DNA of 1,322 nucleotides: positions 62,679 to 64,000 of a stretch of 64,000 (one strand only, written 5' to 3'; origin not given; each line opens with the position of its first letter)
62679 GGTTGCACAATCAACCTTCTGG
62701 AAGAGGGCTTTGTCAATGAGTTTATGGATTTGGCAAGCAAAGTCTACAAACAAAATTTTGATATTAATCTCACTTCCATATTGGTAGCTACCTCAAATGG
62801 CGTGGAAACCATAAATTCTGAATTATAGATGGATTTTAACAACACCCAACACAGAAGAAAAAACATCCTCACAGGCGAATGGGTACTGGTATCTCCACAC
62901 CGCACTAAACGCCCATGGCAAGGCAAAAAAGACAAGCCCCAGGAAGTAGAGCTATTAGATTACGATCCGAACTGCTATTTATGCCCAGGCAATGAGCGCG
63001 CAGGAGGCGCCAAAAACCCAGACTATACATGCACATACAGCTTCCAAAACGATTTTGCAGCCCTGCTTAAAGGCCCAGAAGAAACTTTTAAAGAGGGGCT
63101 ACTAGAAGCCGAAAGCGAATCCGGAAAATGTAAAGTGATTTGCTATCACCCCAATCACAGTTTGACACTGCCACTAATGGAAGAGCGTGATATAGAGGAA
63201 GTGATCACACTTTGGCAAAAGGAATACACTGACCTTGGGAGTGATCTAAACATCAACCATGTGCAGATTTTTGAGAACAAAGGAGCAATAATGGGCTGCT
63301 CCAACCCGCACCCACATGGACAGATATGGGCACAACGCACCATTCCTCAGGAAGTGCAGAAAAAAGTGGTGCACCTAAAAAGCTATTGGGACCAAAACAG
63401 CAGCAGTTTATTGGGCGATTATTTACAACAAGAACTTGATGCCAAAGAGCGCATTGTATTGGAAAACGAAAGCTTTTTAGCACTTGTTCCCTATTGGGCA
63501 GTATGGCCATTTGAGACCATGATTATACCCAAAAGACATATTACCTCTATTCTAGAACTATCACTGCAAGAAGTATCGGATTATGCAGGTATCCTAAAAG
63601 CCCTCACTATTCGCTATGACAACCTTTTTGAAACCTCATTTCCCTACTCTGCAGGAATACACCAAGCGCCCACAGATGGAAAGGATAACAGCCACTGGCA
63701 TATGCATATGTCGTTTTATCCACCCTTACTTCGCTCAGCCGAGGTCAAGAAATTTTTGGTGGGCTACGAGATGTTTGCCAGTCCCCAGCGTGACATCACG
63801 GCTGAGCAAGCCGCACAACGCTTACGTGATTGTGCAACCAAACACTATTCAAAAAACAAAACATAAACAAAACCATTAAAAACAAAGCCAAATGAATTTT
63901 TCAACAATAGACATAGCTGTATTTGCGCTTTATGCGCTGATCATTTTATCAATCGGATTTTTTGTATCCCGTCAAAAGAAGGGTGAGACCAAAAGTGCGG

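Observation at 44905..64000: SusC/D locus with four sulfatases, one GH and no regulator, fused to galK-galT-SSS: candidate undescribed sulfated-galactan/oligosaccharide utilisation system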

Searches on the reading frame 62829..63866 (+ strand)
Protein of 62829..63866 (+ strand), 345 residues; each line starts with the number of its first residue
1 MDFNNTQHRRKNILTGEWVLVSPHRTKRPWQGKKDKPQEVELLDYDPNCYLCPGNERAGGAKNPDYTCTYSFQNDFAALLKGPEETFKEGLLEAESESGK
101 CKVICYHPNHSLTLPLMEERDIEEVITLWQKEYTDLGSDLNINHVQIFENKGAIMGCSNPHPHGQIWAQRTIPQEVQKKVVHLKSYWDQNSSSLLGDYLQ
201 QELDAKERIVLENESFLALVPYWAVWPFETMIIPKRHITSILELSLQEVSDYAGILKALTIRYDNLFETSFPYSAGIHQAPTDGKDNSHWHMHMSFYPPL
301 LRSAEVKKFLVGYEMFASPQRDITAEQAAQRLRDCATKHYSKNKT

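Call 5: search_protein_families(library=pfam, proteins=[window:62829-63866:+])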
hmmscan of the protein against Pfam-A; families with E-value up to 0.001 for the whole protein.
window:62829-63866:+ (345 aa): 2 families
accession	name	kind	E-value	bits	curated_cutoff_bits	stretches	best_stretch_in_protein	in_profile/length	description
PF02744.22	GalP_UDP_tr_C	-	2.4e-63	213.2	29.2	1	182-342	4-163/165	Galactose-1-phosphate uridyl transferase, C-terminal domain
PF01087.27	GalP_UDP_transf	-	3.6e-62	210.5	22.1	1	5-173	10-184/184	Galactose-1-phosphate uridyl transferase, N-terminal domain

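Call 9: find_encoding_contigs(protein=window:62829-63866:+, flank=10000, max_places=6)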
Protein window:62829-63866:+ (345 aa): no gene with exactly this product is on record in the collection.

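Call 27: find_related_loci(query=window:62829-63866:+, collection=metagenome_contigs, flank=10000)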
Query window:62829-63866:+ (345 aa) in metagenome_contigs; peptide patterns used: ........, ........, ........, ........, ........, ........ (x = any residue, [..] = any of these).
600 stretches matched a pattern (row limit reached: there are more); 558 encode a relative of the query (tblastn E <= 1e-3); the best 80 are kept; 80 distinct loci.
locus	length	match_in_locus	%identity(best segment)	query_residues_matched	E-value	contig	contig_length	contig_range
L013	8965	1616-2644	92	1-343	0e+0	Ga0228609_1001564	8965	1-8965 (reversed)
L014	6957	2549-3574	91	1-342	0e+0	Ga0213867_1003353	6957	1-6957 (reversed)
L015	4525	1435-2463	90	1-343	0e+0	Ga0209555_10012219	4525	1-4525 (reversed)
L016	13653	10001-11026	89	1-342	0e+0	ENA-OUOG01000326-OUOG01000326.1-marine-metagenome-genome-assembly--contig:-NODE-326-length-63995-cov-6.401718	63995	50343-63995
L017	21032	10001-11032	89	1-344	0e+0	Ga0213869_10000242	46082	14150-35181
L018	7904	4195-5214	90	1-340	0e+0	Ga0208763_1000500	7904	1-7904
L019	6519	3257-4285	87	1-343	0e+0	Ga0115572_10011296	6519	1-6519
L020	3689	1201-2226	68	2-342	2e-170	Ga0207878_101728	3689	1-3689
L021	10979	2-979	66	19-344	8e-152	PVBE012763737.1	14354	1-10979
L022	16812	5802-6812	63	8-342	5e-145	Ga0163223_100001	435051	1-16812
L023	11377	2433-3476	61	2-345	1e-144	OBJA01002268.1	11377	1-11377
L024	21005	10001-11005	63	8-340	3e-143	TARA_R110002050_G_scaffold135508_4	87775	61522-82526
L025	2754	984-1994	63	8-342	3e-150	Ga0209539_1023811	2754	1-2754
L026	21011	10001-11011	61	8-342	4e-142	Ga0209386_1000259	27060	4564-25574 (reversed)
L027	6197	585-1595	62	8-342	6e-142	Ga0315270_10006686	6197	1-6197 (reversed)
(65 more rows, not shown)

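Call 33: search_protein_families(library=pfam, proteins=[L017:2231-4096:+, L017:11069-12757:+, L017:12774-13718:-, L017:13753-15660:-, L017:15673-18840:-, L017:18962-19522:+, L017:19534-20346:+, L018:932-1915:+, L018:2015-3040:+, L013:5025-7448:+])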
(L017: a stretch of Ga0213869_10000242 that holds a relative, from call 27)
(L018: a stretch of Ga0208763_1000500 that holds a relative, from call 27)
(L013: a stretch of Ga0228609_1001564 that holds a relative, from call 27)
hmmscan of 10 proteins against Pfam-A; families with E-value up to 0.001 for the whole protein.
L017:2231-4096:+ (621 aa): 3 families
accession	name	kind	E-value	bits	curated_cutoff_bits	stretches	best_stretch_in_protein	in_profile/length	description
PF00884.28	Sulfatase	-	2.1e-39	136.1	25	2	28-160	1-126/301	Sulfatase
PF16347.10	SGSH_C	-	1.3e-10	42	29.3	1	255-387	8-143/154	N-sulphoglucosamine sulphohydrolase, C-terminal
PF01663.27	Phosphodiest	-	3.6e-06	27.3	23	1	210-255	183-228/342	Type I phosphodiesterase / nucleotide pyrophosphatase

L017:11069-12757:+ (562 aa): 1 family
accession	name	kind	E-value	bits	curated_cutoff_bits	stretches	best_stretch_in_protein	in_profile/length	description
PF00474.23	SSF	-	5.8e-70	236.6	22.8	1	39-473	1-405/406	Sodium:solute symporter family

L017:12774-13718:- (314 aa): 1 family
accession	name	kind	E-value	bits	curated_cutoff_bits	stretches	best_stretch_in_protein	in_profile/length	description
PF00722.28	Glyco_hydro_16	-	4.3e-14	52.8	22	1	136-283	29-154/175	Glycosyl hydrolases family 16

L017:13753-15660:- (635 aa): 1 family
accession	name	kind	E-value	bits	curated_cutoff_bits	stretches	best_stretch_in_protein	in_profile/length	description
PF18962.6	Por_Secre_tail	-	0.00064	20.4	27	1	581-634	21-75/75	Secretion system C-terminal sorting domain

L017:15673-18840:- (1055 aa): 6 families
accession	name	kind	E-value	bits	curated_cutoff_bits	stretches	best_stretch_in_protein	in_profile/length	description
PF02836.23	Glyco_hydro_2_C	-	5.8e-96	321.6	21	1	344-640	2-300/302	Glycosyl hydrolases family 2, TIM barrel domain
PF02929.23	Bgal_small_N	-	5.8e-70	236.2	25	1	769-1049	4-248/248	Beta galactosidase small chain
PF02837.24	Glyco_hydro_2_N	-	3.9e-49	167.3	28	1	60-228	2-169/169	Glycosyl hydrolases family 2, sugar binding domain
PF00703.27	Glyco_hydro_2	-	1.5e-14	55.1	23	1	232-341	2-109/109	Glycosyl hydrolases family 2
PF16353.11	LacZ_4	-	6.3e-12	46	27.3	1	654-738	3-86/87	Beta-galactosidase, domain 4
PF22666.2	Glyco_hydro_2_N2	-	5.5e-08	33.5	27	1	134-198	52-117/167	Glycosyl hydrolase 2 galactose-binding domain-like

L017:18962-19522:+ (186 aa): 0 families

L017:19534-20346:+ (270 aa): 1 family
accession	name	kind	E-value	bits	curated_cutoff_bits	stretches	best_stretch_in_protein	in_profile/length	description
PF18962.6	Por_Secre_tail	-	2.8e-11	44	27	1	201-268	1-74/75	Secretion system C-terminal sorting domain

L018:932-1915:+ (327 aa): 1 family
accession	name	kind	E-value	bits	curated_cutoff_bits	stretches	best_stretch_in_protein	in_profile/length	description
PF16153.10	DUF4861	-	7.9e-66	223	22.3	1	36-321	89-374/380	Domain of unknown function (DUF4861)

L018:2015-3040:+ (341 aa): 1 family
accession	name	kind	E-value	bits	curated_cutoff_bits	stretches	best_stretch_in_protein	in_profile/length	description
PF01263.26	Aldose_epim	-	4.2e-92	309.2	27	1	10-336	2-298/299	Aldose 1-epimerase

L013:5025-7448:+ (807 aa): 3 families
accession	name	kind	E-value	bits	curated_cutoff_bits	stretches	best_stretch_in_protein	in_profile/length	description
PF10566.15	Glyco_hydro_97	-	2.2e-91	306.5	32.5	2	286-527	1-230/275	Glycoside hydrolase 97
PF14508.12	GH97_N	-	1e-63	215.3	25.3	1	34-281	1-229/229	Glycosyl-hydrolase 97 N-terminal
PF14509.12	GH97_C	-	5.2e-32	110.4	25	1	703-804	1-97/97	Glycosyl-hydrolase 97 C-terminal, oligomerisation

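Call 49: search_solved_structures(query=L017:13753-15660:-, max_evalue=1)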
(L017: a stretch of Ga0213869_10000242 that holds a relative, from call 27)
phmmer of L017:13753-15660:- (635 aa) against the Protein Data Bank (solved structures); distinct sequences matched with E-value up to 1: 4.
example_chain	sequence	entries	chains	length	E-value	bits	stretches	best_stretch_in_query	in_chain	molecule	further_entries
6kqs_A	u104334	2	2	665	1e-16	64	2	22-102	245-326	lacto-N-biosidase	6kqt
7v6m_A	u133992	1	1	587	1.6e-15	60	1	23-100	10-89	Fibronectin type III domain-containing protein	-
6kfn_A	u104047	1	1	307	6.6e-05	25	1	54-107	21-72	alginate lyase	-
8glk_D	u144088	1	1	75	0.26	13.1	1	580-635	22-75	Endonuclease I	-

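Call 50: search_solved_structures(query=L017:12774-13718:-, max_evalue=0.001)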
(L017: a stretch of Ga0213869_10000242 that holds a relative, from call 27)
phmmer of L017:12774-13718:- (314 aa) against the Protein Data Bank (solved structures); distinct sequences matched with E-value up to 0.001: 23.
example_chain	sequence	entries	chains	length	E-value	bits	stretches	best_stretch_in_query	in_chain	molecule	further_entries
4dfs_A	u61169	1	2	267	1.3e-24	90.2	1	85-314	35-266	Glycoside hydrolase, family 16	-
3azx_A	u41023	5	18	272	6.5e-24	87.9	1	85-314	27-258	Laminarinase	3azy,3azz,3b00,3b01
2vy0_A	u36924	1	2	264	1.6e-22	83.3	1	103-311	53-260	ENDO-BETA-1,3-GLUCANASE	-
6xof_A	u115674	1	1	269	2.3e-15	59.7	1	75-311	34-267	GH16 family protein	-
6xqf_A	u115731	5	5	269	7.9e-15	58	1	75-311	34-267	GH16 family protein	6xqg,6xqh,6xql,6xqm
5wut_A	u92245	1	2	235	1.1e-14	57.6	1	156-311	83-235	ULam111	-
3iln_A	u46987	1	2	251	2.1e-13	53.3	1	86-310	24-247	Laminarinase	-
8va4_A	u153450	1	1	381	9.4e-13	51.2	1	152-311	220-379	Glycoside hydrolase family 16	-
3atg_A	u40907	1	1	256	3.7e-11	45.9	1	155-312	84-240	GLUCANASE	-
9vmv_A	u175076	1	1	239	4.7e-11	45.6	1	155-312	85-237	Beta-1,3-glucanase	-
9voq_A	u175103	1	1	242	4.7e-11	45.6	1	155-312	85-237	Beta-1,3-glucanase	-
9voo_A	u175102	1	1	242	8.8e-11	44.7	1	155-312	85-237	Hydrolase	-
7ww4_A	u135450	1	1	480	9e-11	44.7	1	156-311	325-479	beta-1,3(4)-glucanase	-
7wwc_A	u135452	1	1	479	9.1e-11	44.7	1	156-311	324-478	beta-1,3(4)-glucanase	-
2hyk_A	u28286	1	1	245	6.6e-08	35.3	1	155-311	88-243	Beta-1,3-glucanase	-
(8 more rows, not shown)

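Call 62: search_protein_families(library=pfam, proteins=[L016:875-2035:-, L016:2087-3805:-, L016:3823-5586:-, L016:11047-12120:+, L016:12136-13080:+], max_evalue=0.01)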
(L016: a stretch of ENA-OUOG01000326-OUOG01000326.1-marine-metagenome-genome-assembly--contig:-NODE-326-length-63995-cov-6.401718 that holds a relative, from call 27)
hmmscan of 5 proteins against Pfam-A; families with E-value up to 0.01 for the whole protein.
L016:875-2035:- (386 aa): 2 families
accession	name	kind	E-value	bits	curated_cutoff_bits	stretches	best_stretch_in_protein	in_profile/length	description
PF13378.12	MR_MLE_C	-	3.3e-60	204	29.4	1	149-369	2-218/219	Enolase C-terminal domain-like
PF02746.21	MR_MLE_N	-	5.6e-15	56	22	1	7-123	2-117/117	Mandelate racemase / muconate lactonizing enzyme, N-terminal domain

L016:2087-3805:- (572 aa): 2 families
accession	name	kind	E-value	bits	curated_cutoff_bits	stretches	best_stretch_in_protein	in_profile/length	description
PF13753.12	SWM_repeat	-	3.8e-05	24.3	27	1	306-361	36-84/86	Putative flagellar system-associated repeat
PF15759.10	TMEM108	-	0.002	17.6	27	1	250-406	233-385/514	TMEM108 family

L016:3823-5586:- (587 aa): 3 families
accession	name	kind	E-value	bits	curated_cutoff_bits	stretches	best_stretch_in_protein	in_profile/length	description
PF07980.17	SusD_RagB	-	1.7e-21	77.6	23.1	1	270-586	2-291/297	SusD family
PF14322.12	SusD-like_3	-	4.2e-20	73.3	27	1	24-229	1-191/191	Starch-binding associating with outer membrane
PF13174.12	TPR_6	-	0.00047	21.1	26.3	0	224-248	6-30/33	Tetratricopeptide repeat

L016:11047-12120:+ (357 aa): 1 family
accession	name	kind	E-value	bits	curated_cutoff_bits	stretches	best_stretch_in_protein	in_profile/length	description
PF01263.26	Aldose_epim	-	9.4e-94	314.6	27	1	24-353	2-299/299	Aldose 1-epimerase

L016:12136-13080:+ (314 aa): 1 family
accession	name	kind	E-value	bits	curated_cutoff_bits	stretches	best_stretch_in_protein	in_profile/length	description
PF03781.23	FGE-sulfatase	-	8.2e-72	242.4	23.3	1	53-301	3-208/255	Sulfatase-modifying factor enzyme 1-like domain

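Call 74: search_protein_families(library=ncbifam, proteins=[L017:11069-12757:+, L017:13753-15660:-], max_evalue=0.00001)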
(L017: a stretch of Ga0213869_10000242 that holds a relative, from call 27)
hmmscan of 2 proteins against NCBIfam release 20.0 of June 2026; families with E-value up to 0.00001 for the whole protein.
L017:11069-12757:+ (562 aa): 11 families
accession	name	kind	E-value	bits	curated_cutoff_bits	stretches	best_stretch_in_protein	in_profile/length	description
TIGR00813.1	sss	superfamily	6.6e-109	364.7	184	1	39-473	1-410/411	sodium/solute symporter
NF007790.0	PRK10484.1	equivalog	9.3e-109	364.6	401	1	6-527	4-489/527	solute:sodium symporter family transporter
TIGR02121.1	Na_Pro_sym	equivalog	1.8e-27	96.2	515.5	1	9-498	5-453/488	sodium/proline symporter PutP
TIGR03648.1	Na_symport_lg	subfamily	1.4e-24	86.5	320.75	2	14-211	2-195/547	VC_2705 family sodium/solute symporter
TIGR02119.1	panF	equivalog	9.5e-21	74.3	328.05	1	12-481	8-437/471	sodium/pantothenate symporter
NF011948.0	PRK15419.1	equivalog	1.2e-12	47.5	955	1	2-482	2-445/502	sodium/proline symporter PutP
NF058657.1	MncbAcdTpMctC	equivalog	5.1e-12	45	670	2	340-500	311-473/527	monocarboxylic acid transporter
NF006903.2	PRK09395.1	subfamily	7.9e-11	41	750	1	7-501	37-505/552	cation/acetate symporter ActP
NF009135.0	PRK12488.1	subfamily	9.6e-10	37.6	850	1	8-485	35-480/549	cation/acetate symporter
TIGR02711.1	symport_actP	equivalog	2.1e-06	26.7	1099.25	1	8-488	35-483/549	cation/acetate symporter ActP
NF046076.1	monocarbox_MctP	equivalog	4.8e-06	25.5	625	1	8-511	2-464/481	monocarboxylate uptake permease MctP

L017:13753-15660:- (635 aa): 1 family
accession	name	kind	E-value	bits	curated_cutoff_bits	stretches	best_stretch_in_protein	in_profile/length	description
TIGR04183.1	Por_Secre_tail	domain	6.3e-07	29.3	23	1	565-635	3-72/72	T9SS type A sorting domain-containing protein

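Call 93: find_homologous_proteins(query=L017:13753-15660:-, max_evalue=1e-10)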
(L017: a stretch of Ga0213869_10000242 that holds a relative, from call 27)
Query L017:13753-15660:- (635 aa): 949 proteins with E <= 1e-10 among 7506 candidates; the best 120 are listed.
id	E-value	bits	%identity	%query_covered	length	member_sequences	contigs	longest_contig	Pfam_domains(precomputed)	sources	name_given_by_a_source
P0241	0.0e+0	1439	99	100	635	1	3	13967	-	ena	-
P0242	0.0e+0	1438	99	100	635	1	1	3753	-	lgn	-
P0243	0.0e+0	1437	99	100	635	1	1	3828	-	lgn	-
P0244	0.0e+0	1436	99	100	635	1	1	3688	-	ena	-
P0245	0.0e+0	1435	99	100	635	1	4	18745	-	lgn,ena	-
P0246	0.0e+0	1434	99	100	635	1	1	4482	-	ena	-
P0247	0.0e+0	1434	99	100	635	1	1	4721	-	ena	-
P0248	0.0e+0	1433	99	100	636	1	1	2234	-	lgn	-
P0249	0.0e+0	1432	99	100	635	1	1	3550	-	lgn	-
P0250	0.0e+0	1432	99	100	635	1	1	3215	-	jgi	jgi:hypothetical protein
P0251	0.0e+0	1432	99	100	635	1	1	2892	-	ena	-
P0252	0.0e+0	1431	99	100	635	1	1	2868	-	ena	-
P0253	0.0e+0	1431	99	100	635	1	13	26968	-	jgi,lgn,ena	jgi:hypothetical protein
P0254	0.0e+0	1430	99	100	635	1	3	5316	-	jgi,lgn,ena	jgi:hypothetical protein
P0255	0.0e+0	1430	99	100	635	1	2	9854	-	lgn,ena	-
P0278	0.0e+0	1427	98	100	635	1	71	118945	-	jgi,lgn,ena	jgi:hypothetical protein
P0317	0.0e+0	1347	93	100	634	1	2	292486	-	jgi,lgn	jgi:hypothetical protein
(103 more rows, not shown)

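Call 94: find_encoding_contigs(protein=P0278, flank=10000, max_places=3)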
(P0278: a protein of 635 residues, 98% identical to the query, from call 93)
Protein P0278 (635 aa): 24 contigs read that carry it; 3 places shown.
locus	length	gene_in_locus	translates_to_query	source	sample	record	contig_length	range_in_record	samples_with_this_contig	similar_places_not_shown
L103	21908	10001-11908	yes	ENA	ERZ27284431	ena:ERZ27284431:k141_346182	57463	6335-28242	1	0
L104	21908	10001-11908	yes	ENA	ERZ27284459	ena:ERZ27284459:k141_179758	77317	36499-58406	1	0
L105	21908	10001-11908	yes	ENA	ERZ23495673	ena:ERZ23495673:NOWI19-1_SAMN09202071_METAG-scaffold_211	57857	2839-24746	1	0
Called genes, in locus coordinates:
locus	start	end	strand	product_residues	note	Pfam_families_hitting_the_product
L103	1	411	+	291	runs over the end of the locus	PF12833:HTH_18, PF00165:HTH_AraC (weak)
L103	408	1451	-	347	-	PF06379:RhaT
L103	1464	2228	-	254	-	PF03328:HpcH_HpaI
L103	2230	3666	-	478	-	PF00171:Aldedh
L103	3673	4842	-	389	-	PF02746:MR_MLE_N, PF13378:MR_MLE_C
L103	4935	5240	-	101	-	PF07876:Dabb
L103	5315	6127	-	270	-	PF18962:Por_Secre_tail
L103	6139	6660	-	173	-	-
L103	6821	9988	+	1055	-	PF02837:Glyco_hydro_2_N, PF22666:Glyco_hydro_2_N2 (weak), PF00703:Glyco_hydro_2, PF02836:Glyco_hydro_2_C, PF16353:LacZ_4, PF02929:Bgal_small_N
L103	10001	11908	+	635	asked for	-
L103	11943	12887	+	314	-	PF00722:Glyco_hydro_16, PF03935:SKN1_KRE6_Sbg1 (faint)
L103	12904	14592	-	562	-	PF00474:SSF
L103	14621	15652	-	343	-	PF01087:GalP_UDP_transf, PF01230:HIT (faint), PF02744:GalP_UDP_tr_C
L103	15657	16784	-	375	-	PF10509:GalKase_gal_bdg, PF00288:GHMP_kinases_N, PF08544:GHMP_kinases_C (weak)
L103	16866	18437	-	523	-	PF00884:Sulfatase, PF01663:Phosphodiest (weak), PF02995:DUF229 (weak), PF16347:SGSH_C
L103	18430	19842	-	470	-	PF00884:Sulfatase, PF01663:Phosphodiest (weak), PF16347:SGSH_C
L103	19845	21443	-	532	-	PF00884:Sulfatase, PF01663:Phosphodiest (weak), PF16347:SGSH_C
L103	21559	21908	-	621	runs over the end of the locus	PF00884:Sulfatase, PF01663:Phosphodiest (faint), PF00884:Sulfatase, PF16347:SGSH_C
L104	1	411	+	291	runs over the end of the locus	PF12833:HTH_18, PF00165:HTH_AraC (weak)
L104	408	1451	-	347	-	PF06379:RhaT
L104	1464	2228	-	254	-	PF03328:HpcH_HpaI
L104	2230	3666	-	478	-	PF00171:Aldedh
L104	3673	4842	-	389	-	PF02746:MR_MLE_N, PF13378:MR_MLE_C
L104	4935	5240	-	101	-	PF07876:Dabb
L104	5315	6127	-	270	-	PF18962:Por_Secre_tail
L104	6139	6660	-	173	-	-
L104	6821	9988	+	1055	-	PF02837:Glyco_hydro_2_N, PF22666:Glyco_hydro_2_N2 (weak), PF00703:Glyco_hydro_2, PF02836:Glyco_hydro_2_C, PF16353:LacZ_4, PF02929:Bgal_small_N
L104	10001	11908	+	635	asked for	-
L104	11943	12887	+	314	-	PF00722:Glyco_hydro_16, PF03935:SKN1_KRE6_Sbg1 (faint)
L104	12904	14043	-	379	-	PF00474:SSF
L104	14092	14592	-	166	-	PF00474:SSF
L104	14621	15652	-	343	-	PF01087:GalP_UDP_transf, PF01230:HIT (faint), PF02744:GalP_UDP_tr_C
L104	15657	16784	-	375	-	PF10509:GalKase_gal_bdg, PF00288:GHMP_kinases_N, PF08544:GHMP_kinases_C (weak)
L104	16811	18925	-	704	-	PF14508:GH97_N, PF10566:Glyco_hydro_97, PF14509:GH97_C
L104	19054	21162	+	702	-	PF03629:SASA (weak)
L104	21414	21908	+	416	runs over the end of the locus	PF01569:PAP2, PF22778:VCPO_2nd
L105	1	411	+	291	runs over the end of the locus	PF12833:HTH_18, PF00165:HTH_AraC (weak)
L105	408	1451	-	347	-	PF06379:RhaT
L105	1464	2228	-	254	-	PF03328:HpcH_HpaI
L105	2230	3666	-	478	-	PF00171:Aldedh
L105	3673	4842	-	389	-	PF02746:MR_MLE_N, PF13378:MR_MLE_C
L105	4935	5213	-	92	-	PF07876:Dabb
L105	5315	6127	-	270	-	PF18962:Por_Secre_tail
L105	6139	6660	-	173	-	-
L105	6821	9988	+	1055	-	PF02837:Glyco_hydro_2_N, PF22666:Glyco_hydro_2_N2 (weak), PF00703:Glyco_hydro_2, PF02836:Glyco_hydro_2_C, PF16353:LacZ_4, PF02929:Bgal_small_N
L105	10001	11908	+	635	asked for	-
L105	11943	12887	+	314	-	PF00722:Glyco_hydro_16, PF03935:SKN1_KRE6_Sbg1 (faint)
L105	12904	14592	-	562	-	PF00474:SSF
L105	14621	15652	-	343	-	PF01087:GalP_UDP_transf, PF01230:HIT (faint), PF02744:GalP_UDP_tr_C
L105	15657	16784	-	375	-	PF10509:GalKase_gal_bdg, PF00288:GHMP_kinases_N, PF08544:GHMP_kinases_C (weak)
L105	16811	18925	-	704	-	PF14508:GH97_N, PF10566:Glyco_hydro_97, PF14509:GH97_C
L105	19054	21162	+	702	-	PF03629:SASA (weak)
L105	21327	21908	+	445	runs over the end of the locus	PF01569:PAP2, PF22778:VCPO_2nd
